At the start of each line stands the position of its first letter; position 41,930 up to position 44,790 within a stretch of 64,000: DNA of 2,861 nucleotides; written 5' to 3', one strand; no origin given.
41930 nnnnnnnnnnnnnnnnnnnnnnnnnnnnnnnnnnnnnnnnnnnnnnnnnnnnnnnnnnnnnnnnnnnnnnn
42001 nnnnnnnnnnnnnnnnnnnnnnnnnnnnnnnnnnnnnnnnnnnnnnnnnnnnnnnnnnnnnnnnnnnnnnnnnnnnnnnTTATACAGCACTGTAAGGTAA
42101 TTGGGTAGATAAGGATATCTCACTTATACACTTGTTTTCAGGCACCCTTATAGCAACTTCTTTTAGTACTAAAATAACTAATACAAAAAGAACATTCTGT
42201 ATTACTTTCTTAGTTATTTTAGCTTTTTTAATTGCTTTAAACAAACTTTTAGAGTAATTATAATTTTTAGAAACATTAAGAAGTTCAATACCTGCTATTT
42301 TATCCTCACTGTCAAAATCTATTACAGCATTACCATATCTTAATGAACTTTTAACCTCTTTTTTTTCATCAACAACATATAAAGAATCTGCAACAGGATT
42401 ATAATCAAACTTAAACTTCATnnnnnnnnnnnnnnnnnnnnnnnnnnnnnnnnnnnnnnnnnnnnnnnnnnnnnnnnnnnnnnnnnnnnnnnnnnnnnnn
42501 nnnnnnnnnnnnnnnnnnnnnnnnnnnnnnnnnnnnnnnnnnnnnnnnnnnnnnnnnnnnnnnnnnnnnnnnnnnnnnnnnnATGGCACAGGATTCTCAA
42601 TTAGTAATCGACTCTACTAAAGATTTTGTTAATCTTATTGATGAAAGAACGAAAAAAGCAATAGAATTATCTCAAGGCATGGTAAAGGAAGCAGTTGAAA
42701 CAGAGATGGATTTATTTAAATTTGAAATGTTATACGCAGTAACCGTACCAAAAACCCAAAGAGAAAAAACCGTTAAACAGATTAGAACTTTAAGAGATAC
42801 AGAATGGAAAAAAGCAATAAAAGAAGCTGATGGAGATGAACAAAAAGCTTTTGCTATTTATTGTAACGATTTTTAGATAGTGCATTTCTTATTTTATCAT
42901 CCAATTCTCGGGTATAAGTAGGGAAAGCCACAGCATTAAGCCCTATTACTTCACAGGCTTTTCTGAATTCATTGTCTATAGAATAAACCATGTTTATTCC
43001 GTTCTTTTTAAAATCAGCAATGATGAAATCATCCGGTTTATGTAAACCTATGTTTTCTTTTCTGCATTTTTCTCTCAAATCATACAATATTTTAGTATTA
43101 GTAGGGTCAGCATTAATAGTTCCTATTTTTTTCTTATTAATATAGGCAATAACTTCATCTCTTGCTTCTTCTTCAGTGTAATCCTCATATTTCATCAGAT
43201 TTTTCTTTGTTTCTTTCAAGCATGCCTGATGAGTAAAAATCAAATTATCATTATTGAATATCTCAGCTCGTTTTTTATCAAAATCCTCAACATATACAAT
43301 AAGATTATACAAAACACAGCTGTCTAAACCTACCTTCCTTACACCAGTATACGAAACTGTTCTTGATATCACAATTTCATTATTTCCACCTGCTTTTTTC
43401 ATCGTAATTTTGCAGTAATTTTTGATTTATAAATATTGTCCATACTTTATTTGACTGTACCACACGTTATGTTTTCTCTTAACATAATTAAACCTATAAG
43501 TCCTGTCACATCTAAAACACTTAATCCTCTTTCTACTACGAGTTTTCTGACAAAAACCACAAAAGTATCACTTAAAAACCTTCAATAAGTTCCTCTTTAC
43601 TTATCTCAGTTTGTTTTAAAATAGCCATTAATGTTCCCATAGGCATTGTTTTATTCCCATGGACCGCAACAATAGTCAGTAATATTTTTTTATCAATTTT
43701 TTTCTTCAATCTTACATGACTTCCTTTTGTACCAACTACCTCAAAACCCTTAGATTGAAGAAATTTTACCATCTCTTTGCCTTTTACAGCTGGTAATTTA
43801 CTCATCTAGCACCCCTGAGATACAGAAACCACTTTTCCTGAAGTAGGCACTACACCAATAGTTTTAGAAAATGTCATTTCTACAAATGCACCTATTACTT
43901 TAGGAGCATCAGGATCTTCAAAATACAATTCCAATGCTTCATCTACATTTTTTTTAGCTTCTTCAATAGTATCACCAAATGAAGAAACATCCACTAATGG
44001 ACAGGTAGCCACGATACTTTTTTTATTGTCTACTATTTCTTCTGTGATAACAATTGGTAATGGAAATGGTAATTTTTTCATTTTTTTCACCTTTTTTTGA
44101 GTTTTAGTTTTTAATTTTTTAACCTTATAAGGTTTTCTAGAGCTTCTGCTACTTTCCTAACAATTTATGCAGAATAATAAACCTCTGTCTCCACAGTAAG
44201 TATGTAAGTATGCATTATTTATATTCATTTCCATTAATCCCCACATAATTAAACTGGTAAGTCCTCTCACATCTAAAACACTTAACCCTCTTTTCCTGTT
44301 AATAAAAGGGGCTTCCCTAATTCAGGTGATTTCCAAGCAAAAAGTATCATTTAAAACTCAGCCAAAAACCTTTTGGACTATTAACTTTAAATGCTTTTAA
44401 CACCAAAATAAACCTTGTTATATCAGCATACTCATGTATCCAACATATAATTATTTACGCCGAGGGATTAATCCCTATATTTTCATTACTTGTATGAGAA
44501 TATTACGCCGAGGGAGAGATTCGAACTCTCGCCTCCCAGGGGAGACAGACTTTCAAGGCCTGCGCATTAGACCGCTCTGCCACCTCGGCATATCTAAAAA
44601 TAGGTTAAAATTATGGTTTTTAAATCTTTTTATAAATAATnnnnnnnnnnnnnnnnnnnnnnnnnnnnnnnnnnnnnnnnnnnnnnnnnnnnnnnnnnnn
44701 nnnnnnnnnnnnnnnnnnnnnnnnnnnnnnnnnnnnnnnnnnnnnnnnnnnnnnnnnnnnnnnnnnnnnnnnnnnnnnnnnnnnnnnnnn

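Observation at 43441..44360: hicB-hicA cassette bracketed by ~100-nt direct repeats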

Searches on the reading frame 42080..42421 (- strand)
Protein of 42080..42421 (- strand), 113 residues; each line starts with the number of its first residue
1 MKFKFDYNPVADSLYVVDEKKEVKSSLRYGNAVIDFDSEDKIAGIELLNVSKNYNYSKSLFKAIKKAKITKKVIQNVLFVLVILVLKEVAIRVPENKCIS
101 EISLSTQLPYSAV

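Call 8: search_protein_families(library=pfam, proteins=[window:42080-42421:-], max_evalue=0.01)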
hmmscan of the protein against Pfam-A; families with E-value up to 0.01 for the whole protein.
window:42080-42421:- (113 aa): 1 family
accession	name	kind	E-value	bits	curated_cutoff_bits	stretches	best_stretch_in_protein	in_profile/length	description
PF10049.14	DUF2283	-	2.6e-09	37.5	23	1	4-51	1-49/49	Protein of unknown function (DUF2283)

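Call 62: search_protein_families(library=padloc, proteins=[window:42080-42421:-], max_evalue=0.001)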
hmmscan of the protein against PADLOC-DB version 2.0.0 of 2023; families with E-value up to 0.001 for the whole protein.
window:42080-42421:- (113 aa): 0 families

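Call 93: search_protein_families(library=ncbifam, proteins=[window:42080-42421:-], max_evalue=0.01)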
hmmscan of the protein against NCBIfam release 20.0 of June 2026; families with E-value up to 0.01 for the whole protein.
window:42080-42421:- (113 aa): 1 family
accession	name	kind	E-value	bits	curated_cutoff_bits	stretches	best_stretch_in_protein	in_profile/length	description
NF045760.1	YtpR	equivalog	0.0098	15.7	100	0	10-75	6-71/185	YtpR family tRNA-binding protein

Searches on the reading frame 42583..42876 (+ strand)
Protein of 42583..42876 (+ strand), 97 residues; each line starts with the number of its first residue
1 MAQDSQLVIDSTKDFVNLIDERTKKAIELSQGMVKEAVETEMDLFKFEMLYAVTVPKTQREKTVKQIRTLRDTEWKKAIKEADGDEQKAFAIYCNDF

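Call 8: search_protein_families(library=pfam, proteins=[window:42583-42876:+], max_evalue=0.01)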
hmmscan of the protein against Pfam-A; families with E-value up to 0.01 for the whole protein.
window:42583-42876:+ (97 aa): 0 families

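Call 62: search_protein_families(library=padloc, proteins=[window:42583-42876:+], max_evalue=0.001)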
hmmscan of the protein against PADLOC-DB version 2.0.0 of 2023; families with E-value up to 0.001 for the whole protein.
window:42583-42876:+ (97 aa): 0 families

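Call 93: search_protein_families(library=ncbifam, proteins=[window:42583-42876:+], max_evalue=0.01)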
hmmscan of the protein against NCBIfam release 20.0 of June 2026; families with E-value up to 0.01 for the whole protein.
window:42583-42876:+ (97 aa): 1 family
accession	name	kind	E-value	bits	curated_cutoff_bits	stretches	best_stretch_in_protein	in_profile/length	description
NF007627.0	PRK10287.1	equivalog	0.0049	17.1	102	1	29-95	2-68/104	thiosulfate sulfurtransferase PspE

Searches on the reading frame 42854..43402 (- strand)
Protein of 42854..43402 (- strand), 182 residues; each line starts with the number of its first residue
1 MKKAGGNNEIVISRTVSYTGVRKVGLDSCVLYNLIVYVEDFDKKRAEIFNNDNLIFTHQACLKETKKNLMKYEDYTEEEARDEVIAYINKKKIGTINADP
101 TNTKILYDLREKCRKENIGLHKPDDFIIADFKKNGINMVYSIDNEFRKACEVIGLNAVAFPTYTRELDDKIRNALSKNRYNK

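Call 8: search_protein_families(library=pfam, proteins=[window:42854-43402:-], max_evalue=0.01)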
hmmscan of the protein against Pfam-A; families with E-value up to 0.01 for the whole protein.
window:42854-43402:- (182 aa): 0 families

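Call 39: find_encoding_contigs(protein=window:42854-43402:-, flank=6000)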
Protein window:42854-43402:- (182 aa): 1 contig read that carries it; 1 place shown.
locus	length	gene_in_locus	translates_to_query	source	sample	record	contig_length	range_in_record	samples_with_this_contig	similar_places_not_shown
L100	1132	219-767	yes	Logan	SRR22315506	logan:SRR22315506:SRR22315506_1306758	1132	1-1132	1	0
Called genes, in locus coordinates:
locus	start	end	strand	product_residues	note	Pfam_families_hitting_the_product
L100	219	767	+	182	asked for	-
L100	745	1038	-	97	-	-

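Call 52: find_homologous_proteins(query=window:42854-43402:-, max_evalue=0.00001)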
Query window:42854-43402:- (182 aa): 2 proteins with E <= 0.00001 among 59 candidates.
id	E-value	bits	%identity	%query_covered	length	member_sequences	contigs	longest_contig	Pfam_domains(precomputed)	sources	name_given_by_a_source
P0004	7.1e-115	399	100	100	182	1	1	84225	-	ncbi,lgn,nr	ncbi:MAG: PIN domain-containing protein [Candidatus Nanoarchaeia archaeon]|nr:PIN domain-containing 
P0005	8.4e-49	184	51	96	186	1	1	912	-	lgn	-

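Call 53: find_encoding_contigs(protein=P0005, flank=3000)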
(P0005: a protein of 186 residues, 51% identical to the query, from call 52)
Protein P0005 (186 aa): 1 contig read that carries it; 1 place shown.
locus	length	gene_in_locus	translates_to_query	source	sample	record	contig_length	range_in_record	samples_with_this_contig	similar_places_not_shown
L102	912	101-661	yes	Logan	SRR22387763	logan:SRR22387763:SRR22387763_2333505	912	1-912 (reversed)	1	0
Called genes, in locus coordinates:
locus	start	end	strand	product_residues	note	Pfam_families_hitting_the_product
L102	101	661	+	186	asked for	-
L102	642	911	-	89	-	?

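Call 62: search_protein_families(library=padloc, proteins=[window:42854-43402:-], max_evalue=0.001)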
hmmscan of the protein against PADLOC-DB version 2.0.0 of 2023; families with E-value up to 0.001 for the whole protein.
window:42854-43402:- (182 aa): 0 families

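Call 93: search_protein_families(library=ncbifam, proteins=[window:42854-43402:-], max_evalue=0.01)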
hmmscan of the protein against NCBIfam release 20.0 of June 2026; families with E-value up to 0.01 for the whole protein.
window:42854-43402:- (182 aa): 0 families

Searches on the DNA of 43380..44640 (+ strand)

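Call 81: search_rna_families(source=window, start=43380, end=44640, threshold=evalue, max_evalue=5)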
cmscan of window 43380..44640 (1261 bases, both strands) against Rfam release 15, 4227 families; matches with E-value up to 5: 5.
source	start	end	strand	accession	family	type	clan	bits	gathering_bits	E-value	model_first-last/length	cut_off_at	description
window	44506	44589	-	RF00005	tRNA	Gene; tRNA;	CL00001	58.4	29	9.7e-12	1-71/71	no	tRNA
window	44506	44570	+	RF04351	Plastid-psbl-rps4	Cis-reg;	-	21.5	68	0.12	1-53/53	no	Plastid-psbl-rps4 3UTR RNA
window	43869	43950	-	RF01202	sn2991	Gene; snRNA; snoRNA; CD-box;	-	18.9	60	2.4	1-98/98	no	Small nucleolar RNA sn2991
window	43858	43938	-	RF00310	snoZ165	Gene; snRNA; snoRNA; CD-box;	-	18.5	90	3.3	1-92/92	no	Small nucleolar RNA Z165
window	44467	44593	-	RF02223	sX4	Gene; sRNA;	-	17.4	70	0.52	1-167/167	no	Proteobacterial sRNA sX4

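Call 84: search_dna_similar(query=window:43400-44500:+, collection=plasmids, mode=distant, max_rows=8)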
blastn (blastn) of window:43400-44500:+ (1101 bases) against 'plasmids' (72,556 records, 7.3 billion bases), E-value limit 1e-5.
No match.

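Call 85: search_dna_similar(query=window:43400-44500:+, collection=phages, mode=distant, max_rows=8)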
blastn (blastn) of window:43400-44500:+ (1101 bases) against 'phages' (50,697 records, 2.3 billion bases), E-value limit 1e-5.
No match.

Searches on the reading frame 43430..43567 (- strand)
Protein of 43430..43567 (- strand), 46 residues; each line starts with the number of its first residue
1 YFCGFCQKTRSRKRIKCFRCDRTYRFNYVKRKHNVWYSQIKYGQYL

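Call 60: search_protein_representatives(protein=window:43430-43567:-)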
Query: 46 residues. Proteins with E-value up to 0.001 (for the whole library): 0; up to 1e-10: 0; up to 1e-30: 0. The best 0 are listed.

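Call 96: search_protein_families(library=pfam, proteins=[window:43430-43567:-], max_evalue=1)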
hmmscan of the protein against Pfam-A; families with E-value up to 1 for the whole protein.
seq(46 aa): 3 families
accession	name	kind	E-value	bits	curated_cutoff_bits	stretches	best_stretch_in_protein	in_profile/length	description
PF25299.1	ZZ_ADA2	-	0.054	14.1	27.5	1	3-22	1-20/48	ADA2 ZZ-type zing finger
PF01409.25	tRNA-synt_2d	-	0.059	13.3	19.8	1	10-41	98-129/246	tRNA synthetases class II core domain (F)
PF23004.2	PHDvar_NSD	-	0.071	13.6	27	1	3-27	1-26/47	Histone-lysine N-methyltransferase NSD-like, variant PHD zinc finger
